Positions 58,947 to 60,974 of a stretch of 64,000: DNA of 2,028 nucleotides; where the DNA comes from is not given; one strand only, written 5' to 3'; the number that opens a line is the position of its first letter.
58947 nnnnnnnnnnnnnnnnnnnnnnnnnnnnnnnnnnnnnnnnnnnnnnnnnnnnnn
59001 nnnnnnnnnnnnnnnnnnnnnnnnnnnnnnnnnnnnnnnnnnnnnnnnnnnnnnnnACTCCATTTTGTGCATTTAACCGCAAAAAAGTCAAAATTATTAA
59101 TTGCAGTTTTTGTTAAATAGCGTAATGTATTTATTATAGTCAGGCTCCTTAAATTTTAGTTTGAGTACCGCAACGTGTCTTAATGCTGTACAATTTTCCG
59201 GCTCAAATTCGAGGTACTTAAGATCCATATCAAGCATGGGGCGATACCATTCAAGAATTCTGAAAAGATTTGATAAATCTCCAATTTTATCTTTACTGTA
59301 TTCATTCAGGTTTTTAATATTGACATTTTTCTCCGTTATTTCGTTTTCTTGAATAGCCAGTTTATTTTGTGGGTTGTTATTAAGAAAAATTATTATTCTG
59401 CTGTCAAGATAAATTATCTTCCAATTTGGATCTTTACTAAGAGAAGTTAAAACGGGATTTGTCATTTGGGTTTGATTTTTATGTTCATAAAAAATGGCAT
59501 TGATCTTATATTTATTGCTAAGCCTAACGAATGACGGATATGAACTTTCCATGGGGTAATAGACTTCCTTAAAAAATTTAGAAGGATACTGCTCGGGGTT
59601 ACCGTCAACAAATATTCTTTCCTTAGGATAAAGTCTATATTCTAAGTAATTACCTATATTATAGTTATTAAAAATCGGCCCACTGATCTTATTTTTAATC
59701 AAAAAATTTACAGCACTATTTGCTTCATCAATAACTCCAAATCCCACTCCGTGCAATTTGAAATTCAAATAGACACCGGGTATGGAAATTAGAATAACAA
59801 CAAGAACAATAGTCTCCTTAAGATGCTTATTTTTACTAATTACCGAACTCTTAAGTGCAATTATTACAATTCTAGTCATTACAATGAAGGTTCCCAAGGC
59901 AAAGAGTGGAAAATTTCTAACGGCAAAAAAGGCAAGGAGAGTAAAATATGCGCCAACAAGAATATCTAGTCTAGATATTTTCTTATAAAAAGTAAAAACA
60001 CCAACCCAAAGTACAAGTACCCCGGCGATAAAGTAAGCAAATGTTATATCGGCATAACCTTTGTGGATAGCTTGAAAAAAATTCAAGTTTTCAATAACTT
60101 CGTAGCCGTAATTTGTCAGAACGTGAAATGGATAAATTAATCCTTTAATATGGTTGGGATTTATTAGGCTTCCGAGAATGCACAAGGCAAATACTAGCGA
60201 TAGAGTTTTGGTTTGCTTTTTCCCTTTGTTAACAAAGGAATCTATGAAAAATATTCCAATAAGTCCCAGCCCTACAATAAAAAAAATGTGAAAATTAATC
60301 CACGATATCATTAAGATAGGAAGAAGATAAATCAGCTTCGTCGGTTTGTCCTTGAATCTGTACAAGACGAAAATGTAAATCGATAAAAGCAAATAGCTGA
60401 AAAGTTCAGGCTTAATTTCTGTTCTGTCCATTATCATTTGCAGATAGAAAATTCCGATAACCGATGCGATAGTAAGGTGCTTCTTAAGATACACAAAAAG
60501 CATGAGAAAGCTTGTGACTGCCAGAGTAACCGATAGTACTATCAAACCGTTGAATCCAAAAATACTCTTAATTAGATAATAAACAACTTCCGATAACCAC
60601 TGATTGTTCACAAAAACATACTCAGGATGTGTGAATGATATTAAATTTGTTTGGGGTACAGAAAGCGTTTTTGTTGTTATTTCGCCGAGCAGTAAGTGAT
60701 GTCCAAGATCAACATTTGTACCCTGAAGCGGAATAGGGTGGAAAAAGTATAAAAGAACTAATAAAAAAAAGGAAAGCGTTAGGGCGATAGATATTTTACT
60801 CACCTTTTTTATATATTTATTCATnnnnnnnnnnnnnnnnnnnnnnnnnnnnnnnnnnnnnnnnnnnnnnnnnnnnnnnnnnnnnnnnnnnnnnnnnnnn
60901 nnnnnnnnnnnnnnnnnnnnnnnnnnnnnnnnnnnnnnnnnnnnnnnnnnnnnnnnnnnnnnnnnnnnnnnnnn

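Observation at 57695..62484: GH1 glycosidase co-transcribed with two large GT-C membrane proteins including a TMTC-like TPR O-mannosyltransferase-type enzyme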

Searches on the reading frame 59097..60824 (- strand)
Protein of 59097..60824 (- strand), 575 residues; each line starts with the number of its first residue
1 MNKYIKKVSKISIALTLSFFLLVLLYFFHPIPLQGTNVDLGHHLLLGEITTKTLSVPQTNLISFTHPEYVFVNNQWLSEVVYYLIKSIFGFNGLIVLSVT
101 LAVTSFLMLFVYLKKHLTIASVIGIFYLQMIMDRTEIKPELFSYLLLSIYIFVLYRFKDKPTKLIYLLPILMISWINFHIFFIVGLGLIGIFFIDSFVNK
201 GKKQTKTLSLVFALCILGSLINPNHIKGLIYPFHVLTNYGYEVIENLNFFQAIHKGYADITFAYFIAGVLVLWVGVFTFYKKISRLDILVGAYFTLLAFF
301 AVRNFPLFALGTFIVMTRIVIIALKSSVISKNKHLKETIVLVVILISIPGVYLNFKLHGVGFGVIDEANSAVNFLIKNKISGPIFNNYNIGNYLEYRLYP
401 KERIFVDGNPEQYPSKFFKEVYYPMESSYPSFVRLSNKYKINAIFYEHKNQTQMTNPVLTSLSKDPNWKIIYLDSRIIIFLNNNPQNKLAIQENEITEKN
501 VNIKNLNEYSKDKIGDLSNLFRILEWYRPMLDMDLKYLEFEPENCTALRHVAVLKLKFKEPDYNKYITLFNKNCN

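Call 3: search_protein_families(library=pfam, proteins=[window:59097-60824:-], max_evalue=1)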
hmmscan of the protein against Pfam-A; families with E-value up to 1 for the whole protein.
window:59097-60824:- (575 aa): 0 families

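Call 4: search_protein_families(library=ncbifam, proteins=[window:59097-60824:-], max_evalue=1)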
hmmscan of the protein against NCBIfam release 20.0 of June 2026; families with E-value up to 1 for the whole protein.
window:59097-60824:- (575 aa): 1 family
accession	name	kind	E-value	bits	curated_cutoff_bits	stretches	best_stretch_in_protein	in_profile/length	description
NF042979.1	EthbenzDh_ebdB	equivalog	0.15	10.9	740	1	428-470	86-130/354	ethylbenzene dehydrogenase subunit beta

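Call 9: search_solved_structures(query=window:59097-60824:-, max_evalue=10)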
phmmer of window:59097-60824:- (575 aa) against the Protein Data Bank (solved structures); distinct sequences matched with E-value up to 10: 1.
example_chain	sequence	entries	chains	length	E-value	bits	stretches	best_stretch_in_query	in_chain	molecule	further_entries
7obi_A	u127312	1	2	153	0.0018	20.5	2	510-572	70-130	CTPR-rv4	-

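Call 12: find_homologous_proteins(query=window:59097-60824:-)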
Query window:59097-60824:- (575 aa): 149 proteins with E <= 0.001 among 8000 candidates; the best 120 are listed.
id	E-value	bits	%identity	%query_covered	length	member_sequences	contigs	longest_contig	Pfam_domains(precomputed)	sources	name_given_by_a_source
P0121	0.0e+0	1265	100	100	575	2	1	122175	-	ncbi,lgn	-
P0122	3.9e-198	678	55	99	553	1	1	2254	-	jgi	jgi:hypothetical protein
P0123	2.0e-194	666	55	97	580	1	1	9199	-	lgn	-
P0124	2.2e-194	666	54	93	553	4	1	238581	-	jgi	-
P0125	2.7e-194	665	57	90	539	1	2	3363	-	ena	-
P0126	3.9e-193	661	55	91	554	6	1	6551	-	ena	-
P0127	1.4e-191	656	53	93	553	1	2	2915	-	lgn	-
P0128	3.4e-188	645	51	95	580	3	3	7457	-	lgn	-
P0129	5.5e-188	644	53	93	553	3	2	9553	-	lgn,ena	-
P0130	2.5e-176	606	51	97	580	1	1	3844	-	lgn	-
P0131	9.8e-175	601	52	96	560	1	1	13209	-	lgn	-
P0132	7.4e-172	591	50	95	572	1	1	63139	-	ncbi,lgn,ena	-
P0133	8.5e-172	591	49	97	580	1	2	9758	-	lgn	-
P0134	2.3e-169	583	48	97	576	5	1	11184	-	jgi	jgi:hypothetical protein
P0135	3.4e-166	573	48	95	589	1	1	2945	-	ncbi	-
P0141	1.2e-149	518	44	95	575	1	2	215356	-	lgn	-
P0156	4.0e-109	384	34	97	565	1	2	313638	-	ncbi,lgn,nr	ncbi:MAG TPA: hypothetical protein VLF68_01110 [Candidatus Saccharimonadales bacterium]|nr:hypotheti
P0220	1.7e-30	125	25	81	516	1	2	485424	-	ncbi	ncbi:MAG: hypothetical protein ACYC3S_02065 [Chloroflexota bacterium]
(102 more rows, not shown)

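Call 20: search_solved_structures(query=A1, max_evalue=10)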
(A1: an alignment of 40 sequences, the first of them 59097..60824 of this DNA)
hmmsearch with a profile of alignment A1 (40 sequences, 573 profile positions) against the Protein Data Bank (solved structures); distinct sequences matched with E-value up to 10: 22.
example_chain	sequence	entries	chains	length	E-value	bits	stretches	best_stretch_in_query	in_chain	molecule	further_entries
7obi_A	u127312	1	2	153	1.6e-12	50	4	505-557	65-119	CTPR-rv4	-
8bu0_A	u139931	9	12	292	0.00013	23.9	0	508-566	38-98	Consensus tetratricopeptide repeat protein | Crystal structure of an 8-repeat consensus TPR superhelix with Zinc. | Monomer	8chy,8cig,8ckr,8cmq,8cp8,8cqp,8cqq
9qhc_A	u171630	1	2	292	0.0011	20.9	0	508-566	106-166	Engineered tetratricopeptide repeat protein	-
1na0_A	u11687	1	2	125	0.0061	18.4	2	508-566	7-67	designed protein CTPR3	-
6vfh_A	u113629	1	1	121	0.0071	18.1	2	500-564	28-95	T33_dn10A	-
3kd7_A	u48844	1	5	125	0.011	17.6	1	509-567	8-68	CTPR390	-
5fzr_A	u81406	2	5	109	0.011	17.6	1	503-565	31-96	DESIGNED TPR PROTEIN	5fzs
5fzq_A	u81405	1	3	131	0.019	16.7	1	503-565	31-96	DESIGNED TPR PROTEIN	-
6vfj_B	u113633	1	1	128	0.035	15.9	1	500-556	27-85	I53_dn5B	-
2wqh_A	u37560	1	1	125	0.063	15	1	508-566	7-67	CTPR3Y3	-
6v8e_A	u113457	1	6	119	0.069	14.9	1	500-566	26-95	Designed protein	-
8ch0_A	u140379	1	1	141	0.076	14.7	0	509-566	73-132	Consensus tetratricopeptide repeat protein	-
2fo7_A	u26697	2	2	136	0.091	14.5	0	509-566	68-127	SYNTHETIC CONSENSUS TPR PROTEIN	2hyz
6vl6_A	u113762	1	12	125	0.14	13.8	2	505-564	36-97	T33_dn2A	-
6vfi_B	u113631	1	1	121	0.16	13.7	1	500-566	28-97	O43_dn18B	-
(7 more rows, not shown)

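Call 23: find_encoding_contigs(protein=P0124, flank=6000, max_places=2)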
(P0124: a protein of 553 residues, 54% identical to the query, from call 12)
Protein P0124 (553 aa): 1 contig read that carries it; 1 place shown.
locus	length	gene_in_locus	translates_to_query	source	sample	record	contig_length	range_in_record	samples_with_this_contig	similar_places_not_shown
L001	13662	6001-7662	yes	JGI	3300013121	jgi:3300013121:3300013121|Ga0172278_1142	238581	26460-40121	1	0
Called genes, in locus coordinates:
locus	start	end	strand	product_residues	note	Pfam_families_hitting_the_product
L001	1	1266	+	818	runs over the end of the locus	PF01326:PPDK_N, PF00391:PEP-utilizers, PF02896:PEP-utilizers_C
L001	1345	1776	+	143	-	PF07883:Cupin_2, PF02311:AraC_binding (weak)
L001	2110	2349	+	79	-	-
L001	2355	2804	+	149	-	PF03464:eRF1_2 (weak), PF18845:baeRF_family3, PF18854:baeRF_family10, PF18846:baeRF_family5 (weak)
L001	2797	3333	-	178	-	PF02417:Chromate_transp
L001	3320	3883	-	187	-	PF02417:Chromate_transp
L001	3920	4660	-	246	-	-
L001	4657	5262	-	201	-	PF03458:Gly_transporter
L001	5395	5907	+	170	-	PF00080:Sod_Cu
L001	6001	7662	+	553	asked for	-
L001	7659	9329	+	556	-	PF00515:TPR_1 (faint), PF13181:TPR_8 (faint), PF07719:TPR_2 (faint), PF13424:TPR_12 (faint), PF13428:TPR_14 (faint), PF14559:TPR_19 (faint), PF23914:TPR_CcmH_CycH (faint), PF13432:TPR_16 (weak)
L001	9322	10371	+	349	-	PF06224:AlkZ-like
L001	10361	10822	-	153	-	-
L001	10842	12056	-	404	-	PF12704:MacB_PCD, PF02687:FtsX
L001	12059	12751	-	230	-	PF00005:ABC_tran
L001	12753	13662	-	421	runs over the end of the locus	PF25919:BSH_CusB (faint), PF00364:Biotin_lipoyl (faint), PF25917:BSH_RND, PF25954:Beta-barrel_RND_2 (faint), PF25990:Beta-barrel_YknX, PF25967:RND-MFP_C, PF25975:CzcB_C, PF25989:YknX_C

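Call 24: find_encoding_contigs(protein=P0141, flank=6000, max_places=2)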
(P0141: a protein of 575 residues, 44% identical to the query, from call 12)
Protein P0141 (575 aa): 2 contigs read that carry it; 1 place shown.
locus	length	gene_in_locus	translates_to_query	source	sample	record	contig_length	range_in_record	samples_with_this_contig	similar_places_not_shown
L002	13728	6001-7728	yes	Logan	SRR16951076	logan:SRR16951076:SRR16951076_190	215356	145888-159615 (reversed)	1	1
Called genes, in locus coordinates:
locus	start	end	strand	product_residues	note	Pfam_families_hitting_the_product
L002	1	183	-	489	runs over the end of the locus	PF00133:tRNA-synt_1, PF09334:tRNA-synt_1g, PF00133:tRNA-synt_1, PF01406:tRNA-synt_1e (weak), PF19303:Anticodon_3 (weak), PF08264:Anticodon_1 (weak)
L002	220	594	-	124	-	-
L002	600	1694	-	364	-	PF18895:T4SS_pilin (weak)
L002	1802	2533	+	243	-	PF01628:HrcA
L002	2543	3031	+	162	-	PF01025:GrpE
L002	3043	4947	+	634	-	PF00012:HSP70, PF06723:MreB_Mbl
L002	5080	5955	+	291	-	PF00226:DnaJ, PF01556:DnaJ_C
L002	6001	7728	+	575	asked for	-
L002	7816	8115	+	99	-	PF18895:T4SS_pilin (weak)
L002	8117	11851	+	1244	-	-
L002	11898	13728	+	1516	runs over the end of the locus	PF02861:Clp_N, PF00004:AAA, PF23569:NBD_SMAX1 (weak), PF17871:AAA_lid_9, PF00004:AAA, PF07724:AAA_2, PF07728:AAA_5, PF10431:ClpB_D2-small, +8 more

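Call 25: predict_structure(alignment_id=A1)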
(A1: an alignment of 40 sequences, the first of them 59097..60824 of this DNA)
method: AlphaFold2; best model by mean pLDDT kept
length: 575 residues; sequences in the alignment: 40
mean_pLDDT: 94.0   pTM: 0.92
mean pLDDT of the five models: 94.0, 93.8, 93.5, 93.2, 92.6
residues with pLDDT >= 90: 508; 70-90: 51; 50-70: 12; < 50: 4
segments of 3 or more residues with pLDDT < 50: 452-454
pLDDT, mean of each block of 10 residues (from residue 1): 65 95 98 85 96 95 92 95 98 98 98 96 98 95 98 97 97 97 98 92 92 98 94 82 91 94 98 98 97 98 97 98 86 87 95 94 95 97 92 94 92 93 94 97 91 70 97 96 97 97 91 94 96 98 97 98 97 94
secondary structure, 60 per line:
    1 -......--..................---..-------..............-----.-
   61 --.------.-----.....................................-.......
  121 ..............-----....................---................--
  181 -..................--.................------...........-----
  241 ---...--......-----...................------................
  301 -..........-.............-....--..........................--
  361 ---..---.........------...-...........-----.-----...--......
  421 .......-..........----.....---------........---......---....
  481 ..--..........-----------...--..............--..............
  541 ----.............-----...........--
elements in order: H2-7 H10-27 H40-53 H76-112 H114-134 H140-159 H163-178 H182-199 H202-218 H225-235 H249-254 H260-278 H285-300 H302-311 H313-325 H327-330 H333-358 H369-377 E384-386 H388-398 H415-427 H429-438 E443-447 H457-464 E468-473 E477-482 H485-494 H511-524 H527-540 H545-557 H563-573

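Call 28: fold_search(model_id=the predicted structure, library=pdb)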
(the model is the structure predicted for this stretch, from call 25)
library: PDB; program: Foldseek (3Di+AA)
matches with E <= 10: 460; with E <= 0.001: 12
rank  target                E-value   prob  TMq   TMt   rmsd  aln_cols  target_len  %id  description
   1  7zli_A                3.2e-06  1.00  0.54  0.48   8.9       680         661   10  Cryo-EM structure of C-mannosyltransferase CeDPY19, in complex with Dol25-P-Man and bound to CMT2-Fab and anti-Fab nan (released 2023-01-11)
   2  7zlh_A                3.9e-06  1.00  0.53  0.48  10.6       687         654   12  Cryo-EM structure of C-mannosyltransferase CeDPY19, in apo state, bound to CMT2-Fab and anti-Fab nanobody (released 2023-01-11)
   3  6ezn_F                1.0e-05  1.00  0.52  0.47  15.3       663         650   10  Cryo-EM structure of the yeast oligosaccharyltransferase (OST) complex (released 2018-01-17)
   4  8agb_A                2.7e-05  1.00  0.52  0.47  14.5       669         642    9  Structure of yeast oligosaccharylransferase complex with lipid-linked oligosaccharide bound (released 2022-12-07)
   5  8agc_A                2.8e-05  1.00  0.51  0.43  15.2       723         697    9  Structure of yeast oligosaccharylransferase complex with lipid-linked oligosaccharide and non-acceptor peptide bound (released 2022-12-07)
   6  7zlg_A                3.5e-05  1.00  0.52  0.46   8.3       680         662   12  Cryo-EM structure of C-mannosyltransferase CeDPY19, in complex with acceptor peptide and bound to CMT2-Fab and anti-Fa (released 2023-01-11)
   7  6s7o_A                7.4e-05  1.00  0.54  0.48   9.7       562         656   11  Cryo-EM structure of human oligosaccharyltransferase complex OST-A (released 2019-12-18)
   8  8if8_C                8.4e-05  1.00  0.40  0.39  11.4       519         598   10  Arabinosyltransferase AftA (released 2023-05-31)
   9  5ogl_A                9.2e-05  1.00  0.47  0.40   8.9       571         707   13  Structure of bacterial oligosaccharyltransferase PglB in complex with an acceptor peptide and an lipid-linked oligosac (released 2017-10-25)
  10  8b6l_I                2.5e-04  1.00  0.49  0.42  10.6       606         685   10  Subtomogram average of the human Sec61-TRAP-OSTA-translocon (released 2022-12-07)
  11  3wak                  2.7e-04  1.00  0.51  0.36   9.4       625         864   11  Crystal structure of the Archaeoglobus fulgidus oligosaccharyltransferase (O29867_ARCFU) in the apo form (released 2013-10-30)
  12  5ezm                  5.1e-04  1.00  0.45  0.47   9.6       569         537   11  Crystal Structure of ArnT from Cupriavidus metallidurans in the apo state (released 2016-02-17)
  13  5f15                  1.1e-03  1.00  0.48  0.51   8.8       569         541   11  Crystal Structure of ArnT from Cupriavidus metallidurans bound to Undecaprenyl phosphate (released 2016-02-17)
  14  9i5k_A                9.3e-02  0.99  0.39  0.44  11.4       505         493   11  Structure of the Chaetomium thermophilum Pmt4 homodimer (C2 symmetry) (released 2025-12-24)
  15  3vu0_C                1.7e-01  0.98  0.15  0.48   7.4       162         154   14  Crystal structure of the C-terminal globular domain of oligosaccharyltransferase (AfAglB-S2, AF_0040, O30195_ARCFU) fr (released 2013-01-23)
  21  7obi_B                4.7e-01  1.00  0.10  0.38   2.7        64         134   26  Consensus tetratricopeptide repeat protein type RV4 (released 2022-02-23)
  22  7obi_A                4.9e-01  1.00  0.10  0.38   2.7        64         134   26  Consensus tetratricopeptide repeat protein type RV4 (released 2022-02-23)
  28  3vu0_B                6.4e-01  0.92  0.15  0.47   5.7       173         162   11  Crystal structure of the C-terminal globular domain of oligosaccharyltransferase (AfAglB-S2, AF_0040, O30195_ARCFU) fr (released 2013-01-23)
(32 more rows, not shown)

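Call 46: search_protein_representatives(alignment_id=A1)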
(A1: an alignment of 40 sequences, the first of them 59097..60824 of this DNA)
Query: 40 sequences, 573 profile positions. Proteins with E-value up to 0.001 (for the whole library): 38744; up to 1e-10: 30533; up to 1e-30: 16740. The best 150 are listed.
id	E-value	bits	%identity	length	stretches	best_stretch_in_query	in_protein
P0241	3.6e-216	735.6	-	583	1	3-573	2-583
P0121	1.2e-214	730.6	-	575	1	6-573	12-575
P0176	2.9e-213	726.0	-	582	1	2-572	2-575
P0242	5.7e-213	725.0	-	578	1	3-573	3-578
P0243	1.0e-204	697.8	-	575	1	1-573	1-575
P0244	6.6e-199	678.6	-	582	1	3-573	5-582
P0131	1.3e-197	674.4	-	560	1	6-573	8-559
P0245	5.5e-197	672.3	-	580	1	1-572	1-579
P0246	9.2e-196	668.2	-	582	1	2-573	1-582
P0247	5.5e-195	665.7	-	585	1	3-572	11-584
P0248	3.4e-190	649.9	-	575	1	4-573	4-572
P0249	2.5e-189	647.0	-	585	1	3-572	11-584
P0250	3.1e-189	646.7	-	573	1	3-572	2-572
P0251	3.2e-187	640.1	-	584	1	3-569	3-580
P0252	1.2e-184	631.6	-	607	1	5-572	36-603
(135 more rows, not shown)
